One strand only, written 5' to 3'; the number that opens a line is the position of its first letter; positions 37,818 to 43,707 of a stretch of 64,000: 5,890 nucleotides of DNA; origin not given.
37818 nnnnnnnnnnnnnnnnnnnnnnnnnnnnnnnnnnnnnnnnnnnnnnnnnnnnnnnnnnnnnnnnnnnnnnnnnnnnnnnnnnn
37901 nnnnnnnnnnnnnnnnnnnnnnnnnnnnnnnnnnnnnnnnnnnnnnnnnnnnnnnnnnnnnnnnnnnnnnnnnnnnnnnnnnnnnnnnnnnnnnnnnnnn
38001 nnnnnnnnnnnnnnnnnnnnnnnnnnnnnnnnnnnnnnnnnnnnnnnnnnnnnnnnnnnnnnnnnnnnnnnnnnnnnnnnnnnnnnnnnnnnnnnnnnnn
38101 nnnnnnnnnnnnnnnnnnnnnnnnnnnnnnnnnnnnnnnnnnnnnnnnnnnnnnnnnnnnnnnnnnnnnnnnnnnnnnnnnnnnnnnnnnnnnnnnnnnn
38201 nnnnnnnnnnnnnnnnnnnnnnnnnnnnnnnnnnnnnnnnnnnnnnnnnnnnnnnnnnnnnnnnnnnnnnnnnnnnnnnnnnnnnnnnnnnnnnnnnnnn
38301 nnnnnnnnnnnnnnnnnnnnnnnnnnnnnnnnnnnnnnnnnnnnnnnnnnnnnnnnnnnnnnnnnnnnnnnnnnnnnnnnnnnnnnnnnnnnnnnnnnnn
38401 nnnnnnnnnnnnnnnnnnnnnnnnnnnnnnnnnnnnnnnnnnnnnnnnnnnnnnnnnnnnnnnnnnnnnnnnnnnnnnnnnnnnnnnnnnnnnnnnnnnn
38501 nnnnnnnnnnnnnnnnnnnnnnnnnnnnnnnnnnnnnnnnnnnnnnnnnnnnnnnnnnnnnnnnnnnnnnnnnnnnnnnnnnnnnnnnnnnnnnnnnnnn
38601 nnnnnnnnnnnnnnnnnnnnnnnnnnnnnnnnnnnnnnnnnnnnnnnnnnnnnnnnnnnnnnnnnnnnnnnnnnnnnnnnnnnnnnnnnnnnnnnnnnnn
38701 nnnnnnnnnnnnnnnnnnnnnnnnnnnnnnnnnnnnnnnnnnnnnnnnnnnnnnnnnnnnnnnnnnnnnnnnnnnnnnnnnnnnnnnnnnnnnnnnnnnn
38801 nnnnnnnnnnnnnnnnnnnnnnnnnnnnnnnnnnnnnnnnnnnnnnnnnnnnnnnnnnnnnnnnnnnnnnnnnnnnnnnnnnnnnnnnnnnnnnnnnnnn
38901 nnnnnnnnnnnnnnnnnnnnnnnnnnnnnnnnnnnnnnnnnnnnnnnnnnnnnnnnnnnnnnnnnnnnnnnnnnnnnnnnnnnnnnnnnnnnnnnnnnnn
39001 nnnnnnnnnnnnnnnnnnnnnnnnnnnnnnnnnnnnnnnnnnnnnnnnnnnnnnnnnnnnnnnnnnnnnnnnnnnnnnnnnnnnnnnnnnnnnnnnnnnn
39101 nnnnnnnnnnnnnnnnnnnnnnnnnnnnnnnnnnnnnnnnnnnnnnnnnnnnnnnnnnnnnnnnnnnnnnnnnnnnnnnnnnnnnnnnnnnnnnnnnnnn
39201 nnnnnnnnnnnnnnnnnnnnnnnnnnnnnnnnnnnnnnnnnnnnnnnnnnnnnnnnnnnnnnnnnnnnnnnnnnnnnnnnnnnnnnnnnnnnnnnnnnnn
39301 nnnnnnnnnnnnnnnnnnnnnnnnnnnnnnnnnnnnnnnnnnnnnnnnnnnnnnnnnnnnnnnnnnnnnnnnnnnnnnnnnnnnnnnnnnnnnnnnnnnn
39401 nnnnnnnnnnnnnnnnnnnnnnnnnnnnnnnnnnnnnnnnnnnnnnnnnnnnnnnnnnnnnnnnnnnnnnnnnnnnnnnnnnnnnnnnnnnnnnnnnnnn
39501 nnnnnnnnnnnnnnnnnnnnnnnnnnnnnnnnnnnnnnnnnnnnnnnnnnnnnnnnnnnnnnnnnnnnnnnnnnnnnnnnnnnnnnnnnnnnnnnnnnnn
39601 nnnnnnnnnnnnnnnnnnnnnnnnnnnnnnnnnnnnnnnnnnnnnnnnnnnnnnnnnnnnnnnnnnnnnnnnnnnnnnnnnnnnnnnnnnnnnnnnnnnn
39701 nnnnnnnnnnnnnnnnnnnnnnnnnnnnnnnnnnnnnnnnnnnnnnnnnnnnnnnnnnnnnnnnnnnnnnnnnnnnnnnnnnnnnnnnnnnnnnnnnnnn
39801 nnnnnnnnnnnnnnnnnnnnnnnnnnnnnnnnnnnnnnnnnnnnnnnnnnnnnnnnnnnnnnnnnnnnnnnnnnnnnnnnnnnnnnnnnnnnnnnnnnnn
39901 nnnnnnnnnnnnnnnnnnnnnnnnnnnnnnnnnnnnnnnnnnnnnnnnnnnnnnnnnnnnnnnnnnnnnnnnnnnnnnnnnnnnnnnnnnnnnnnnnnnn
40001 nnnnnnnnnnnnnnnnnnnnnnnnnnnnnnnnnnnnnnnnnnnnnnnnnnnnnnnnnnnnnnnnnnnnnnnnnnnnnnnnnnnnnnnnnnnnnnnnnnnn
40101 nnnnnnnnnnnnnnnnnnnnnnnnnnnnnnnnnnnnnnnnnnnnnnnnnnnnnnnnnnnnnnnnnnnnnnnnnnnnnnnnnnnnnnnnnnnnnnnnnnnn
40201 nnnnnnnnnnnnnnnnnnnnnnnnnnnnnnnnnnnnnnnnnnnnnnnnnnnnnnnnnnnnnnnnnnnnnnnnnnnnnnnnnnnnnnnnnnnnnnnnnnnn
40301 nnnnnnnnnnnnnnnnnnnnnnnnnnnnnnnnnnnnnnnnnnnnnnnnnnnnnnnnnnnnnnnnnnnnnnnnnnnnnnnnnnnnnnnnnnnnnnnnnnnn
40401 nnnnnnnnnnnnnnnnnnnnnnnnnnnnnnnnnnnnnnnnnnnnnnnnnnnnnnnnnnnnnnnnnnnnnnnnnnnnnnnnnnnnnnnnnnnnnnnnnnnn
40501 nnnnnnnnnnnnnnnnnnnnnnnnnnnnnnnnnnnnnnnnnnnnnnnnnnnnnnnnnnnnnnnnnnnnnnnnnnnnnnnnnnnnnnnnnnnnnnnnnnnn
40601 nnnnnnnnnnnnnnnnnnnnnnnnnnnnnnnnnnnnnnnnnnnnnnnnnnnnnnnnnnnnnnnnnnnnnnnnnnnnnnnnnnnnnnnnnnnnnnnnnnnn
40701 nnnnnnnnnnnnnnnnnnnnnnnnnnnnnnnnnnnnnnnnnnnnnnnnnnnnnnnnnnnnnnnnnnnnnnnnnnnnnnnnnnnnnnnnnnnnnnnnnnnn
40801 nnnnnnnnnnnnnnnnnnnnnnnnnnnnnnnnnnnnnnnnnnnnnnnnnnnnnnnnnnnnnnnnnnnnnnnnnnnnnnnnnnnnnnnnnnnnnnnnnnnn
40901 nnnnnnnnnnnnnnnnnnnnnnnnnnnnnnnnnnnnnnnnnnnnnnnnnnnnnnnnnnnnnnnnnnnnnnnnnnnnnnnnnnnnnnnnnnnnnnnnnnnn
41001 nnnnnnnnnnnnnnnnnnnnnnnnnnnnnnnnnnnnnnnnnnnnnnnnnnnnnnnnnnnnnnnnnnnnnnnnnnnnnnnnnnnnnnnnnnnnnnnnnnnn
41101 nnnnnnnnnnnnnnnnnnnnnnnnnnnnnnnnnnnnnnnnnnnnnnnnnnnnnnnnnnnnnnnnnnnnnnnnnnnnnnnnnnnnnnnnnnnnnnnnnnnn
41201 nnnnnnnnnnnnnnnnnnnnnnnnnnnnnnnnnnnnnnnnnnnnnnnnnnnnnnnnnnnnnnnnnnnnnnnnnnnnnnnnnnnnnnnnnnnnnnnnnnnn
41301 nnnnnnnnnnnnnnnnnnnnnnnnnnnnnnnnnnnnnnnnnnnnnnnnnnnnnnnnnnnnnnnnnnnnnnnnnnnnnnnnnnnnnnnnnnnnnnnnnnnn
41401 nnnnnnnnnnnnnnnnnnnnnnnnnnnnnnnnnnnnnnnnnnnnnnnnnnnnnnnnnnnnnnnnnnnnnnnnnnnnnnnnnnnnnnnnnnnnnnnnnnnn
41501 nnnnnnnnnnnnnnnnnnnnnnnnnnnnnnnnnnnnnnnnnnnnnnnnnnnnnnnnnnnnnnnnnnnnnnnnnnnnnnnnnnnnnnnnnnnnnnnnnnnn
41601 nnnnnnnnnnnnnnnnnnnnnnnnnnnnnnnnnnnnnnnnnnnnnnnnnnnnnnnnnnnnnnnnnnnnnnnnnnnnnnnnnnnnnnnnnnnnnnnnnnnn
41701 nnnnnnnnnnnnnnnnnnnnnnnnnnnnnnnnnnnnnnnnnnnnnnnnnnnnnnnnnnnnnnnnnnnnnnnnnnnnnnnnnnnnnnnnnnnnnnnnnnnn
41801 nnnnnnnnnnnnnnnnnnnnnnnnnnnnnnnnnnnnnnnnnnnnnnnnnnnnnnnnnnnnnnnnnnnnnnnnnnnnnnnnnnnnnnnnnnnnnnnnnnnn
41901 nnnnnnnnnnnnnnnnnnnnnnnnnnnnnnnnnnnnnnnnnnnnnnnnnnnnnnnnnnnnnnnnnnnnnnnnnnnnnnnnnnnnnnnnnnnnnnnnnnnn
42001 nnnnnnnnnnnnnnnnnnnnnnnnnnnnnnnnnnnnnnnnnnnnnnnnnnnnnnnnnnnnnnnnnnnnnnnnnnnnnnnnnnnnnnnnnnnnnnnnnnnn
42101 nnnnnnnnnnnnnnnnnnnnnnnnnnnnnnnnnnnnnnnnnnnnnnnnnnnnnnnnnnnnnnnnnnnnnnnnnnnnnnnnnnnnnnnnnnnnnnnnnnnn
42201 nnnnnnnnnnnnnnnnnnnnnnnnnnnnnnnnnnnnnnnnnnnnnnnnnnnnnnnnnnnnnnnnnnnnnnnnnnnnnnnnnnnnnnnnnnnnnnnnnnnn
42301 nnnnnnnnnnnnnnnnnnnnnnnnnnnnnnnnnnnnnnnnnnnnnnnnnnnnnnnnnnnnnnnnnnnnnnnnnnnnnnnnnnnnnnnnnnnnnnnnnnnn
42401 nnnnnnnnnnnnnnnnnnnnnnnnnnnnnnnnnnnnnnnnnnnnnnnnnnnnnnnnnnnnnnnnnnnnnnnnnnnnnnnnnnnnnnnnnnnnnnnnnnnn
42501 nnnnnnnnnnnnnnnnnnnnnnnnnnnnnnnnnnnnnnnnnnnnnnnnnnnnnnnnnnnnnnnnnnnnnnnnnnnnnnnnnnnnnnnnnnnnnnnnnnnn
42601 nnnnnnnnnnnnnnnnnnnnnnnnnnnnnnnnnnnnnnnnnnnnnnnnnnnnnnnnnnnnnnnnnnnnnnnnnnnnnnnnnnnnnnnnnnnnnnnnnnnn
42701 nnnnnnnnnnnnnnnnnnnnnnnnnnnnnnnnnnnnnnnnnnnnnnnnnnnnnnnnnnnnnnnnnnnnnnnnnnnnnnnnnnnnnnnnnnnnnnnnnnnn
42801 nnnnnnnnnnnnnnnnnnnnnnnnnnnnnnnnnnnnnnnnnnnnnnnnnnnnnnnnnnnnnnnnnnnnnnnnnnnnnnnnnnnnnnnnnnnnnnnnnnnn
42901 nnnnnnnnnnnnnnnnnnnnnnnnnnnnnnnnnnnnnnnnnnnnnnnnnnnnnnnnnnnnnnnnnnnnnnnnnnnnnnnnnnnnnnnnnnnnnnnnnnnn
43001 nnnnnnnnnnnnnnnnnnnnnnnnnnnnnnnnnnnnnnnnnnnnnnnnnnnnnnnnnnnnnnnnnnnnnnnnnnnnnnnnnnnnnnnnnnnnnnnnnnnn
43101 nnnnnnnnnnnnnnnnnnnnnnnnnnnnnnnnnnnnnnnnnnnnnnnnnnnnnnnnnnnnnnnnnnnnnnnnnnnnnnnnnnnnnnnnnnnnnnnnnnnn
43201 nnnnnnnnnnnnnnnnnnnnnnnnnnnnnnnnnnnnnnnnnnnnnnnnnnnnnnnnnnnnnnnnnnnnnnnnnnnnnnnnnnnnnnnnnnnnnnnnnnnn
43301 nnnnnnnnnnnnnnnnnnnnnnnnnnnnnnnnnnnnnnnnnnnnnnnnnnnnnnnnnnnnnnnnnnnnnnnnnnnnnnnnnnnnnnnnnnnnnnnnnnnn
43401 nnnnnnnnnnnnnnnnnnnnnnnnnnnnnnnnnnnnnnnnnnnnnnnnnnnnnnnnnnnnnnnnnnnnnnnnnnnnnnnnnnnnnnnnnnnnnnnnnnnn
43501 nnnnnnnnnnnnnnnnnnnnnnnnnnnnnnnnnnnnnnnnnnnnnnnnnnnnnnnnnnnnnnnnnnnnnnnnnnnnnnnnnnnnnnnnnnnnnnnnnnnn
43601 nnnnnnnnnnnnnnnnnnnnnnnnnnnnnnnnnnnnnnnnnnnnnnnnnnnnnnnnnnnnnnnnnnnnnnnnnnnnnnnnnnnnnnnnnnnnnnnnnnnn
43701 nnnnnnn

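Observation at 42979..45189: Compact four-gene operon: 92-aa helical protein, calcineurin-like phosphoesterase and two unknown proteins. Candidate undescribed system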

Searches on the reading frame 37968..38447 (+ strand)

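Call 93: search_protein_families(library=pfam, proteins=[window:37968-38447:+], max_evalue=0.01)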
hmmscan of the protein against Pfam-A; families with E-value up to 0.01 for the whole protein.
window:37968-38447:+ (159 aa): 2 families
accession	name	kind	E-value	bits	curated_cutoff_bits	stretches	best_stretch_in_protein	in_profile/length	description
PF08212.18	Lipocalin_2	-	3.6e-37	128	24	1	14-153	3-146/146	Lipocalin-like domain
PF00061.29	Lipocalin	-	3.3e-10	40.7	23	1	19-154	2-144/145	Lipocalin / cytosolic fatty-acid binding protein family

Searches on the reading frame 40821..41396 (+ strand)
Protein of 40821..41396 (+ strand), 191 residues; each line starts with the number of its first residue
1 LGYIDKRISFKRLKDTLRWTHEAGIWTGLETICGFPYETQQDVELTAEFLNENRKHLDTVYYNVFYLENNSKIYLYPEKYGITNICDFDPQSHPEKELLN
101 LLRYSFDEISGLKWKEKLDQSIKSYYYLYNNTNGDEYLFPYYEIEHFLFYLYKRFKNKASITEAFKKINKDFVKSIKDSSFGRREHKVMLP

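Call 93: search_protein_families(library=pfam, proteins=[window:40821-41396:+], max_evalue=0.01)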
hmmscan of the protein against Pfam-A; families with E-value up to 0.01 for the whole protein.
window:40821-41396:+ (191 aa): 1 family
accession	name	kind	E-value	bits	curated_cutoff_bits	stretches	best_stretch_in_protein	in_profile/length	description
PF04055.27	Radical_SAM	-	0.0022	18.7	29.5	1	6-50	122-166/166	Radical SAM superfamily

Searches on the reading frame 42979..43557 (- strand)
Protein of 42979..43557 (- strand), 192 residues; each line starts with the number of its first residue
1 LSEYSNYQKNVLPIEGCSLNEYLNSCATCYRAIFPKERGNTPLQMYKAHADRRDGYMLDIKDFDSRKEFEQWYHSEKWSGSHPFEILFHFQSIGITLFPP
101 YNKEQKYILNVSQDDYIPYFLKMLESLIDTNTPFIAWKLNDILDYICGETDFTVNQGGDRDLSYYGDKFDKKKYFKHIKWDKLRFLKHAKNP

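Call 3: search_protein_families(library=pfam, proteins=[window:42979-43557:-], max_evalue=0.1)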
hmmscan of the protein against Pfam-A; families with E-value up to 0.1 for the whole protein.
window:42979-43557:- (192 aa): 0 families

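Call 4: search_protein_families(library=padloc, proteins=[window:42979-43557:-], max_evalue=0.1)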
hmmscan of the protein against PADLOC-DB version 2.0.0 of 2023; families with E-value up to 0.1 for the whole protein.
window:42979-43557:- (192 aa): 0 families

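Call 5: search_protein_families(library=ncbifam, proteins=[window:42979-43557:-], max_evalue=0.1)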
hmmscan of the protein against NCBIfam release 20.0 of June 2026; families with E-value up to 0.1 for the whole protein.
window:42979-43557:- (192 aa): 0 families

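Call 6: search_protein_families(library=phrogs, proteins=[window:42979-43557:-], max_evalue=0.1)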
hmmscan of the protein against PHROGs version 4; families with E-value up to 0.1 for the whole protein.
window:42979-43557:- (192 aa): 0 families

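Call 11: find_homologous_proteins(query=window:42979-43557:-, max_evalue=0.01)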
Query window:42979-43557:- (192 aa): 1 proteins with E <= 0.01 among 14 candidates.
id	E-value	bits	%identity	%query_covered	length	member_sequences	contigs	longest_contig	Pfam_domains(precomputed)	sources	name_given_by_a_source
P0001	8.6e-98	344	100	77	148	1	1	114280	-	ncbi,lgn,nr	ncbi:MAG: hypothetical protein LHV68_08060 [Elusimicrobia bacterium]|nr:hypothetical protein [Candid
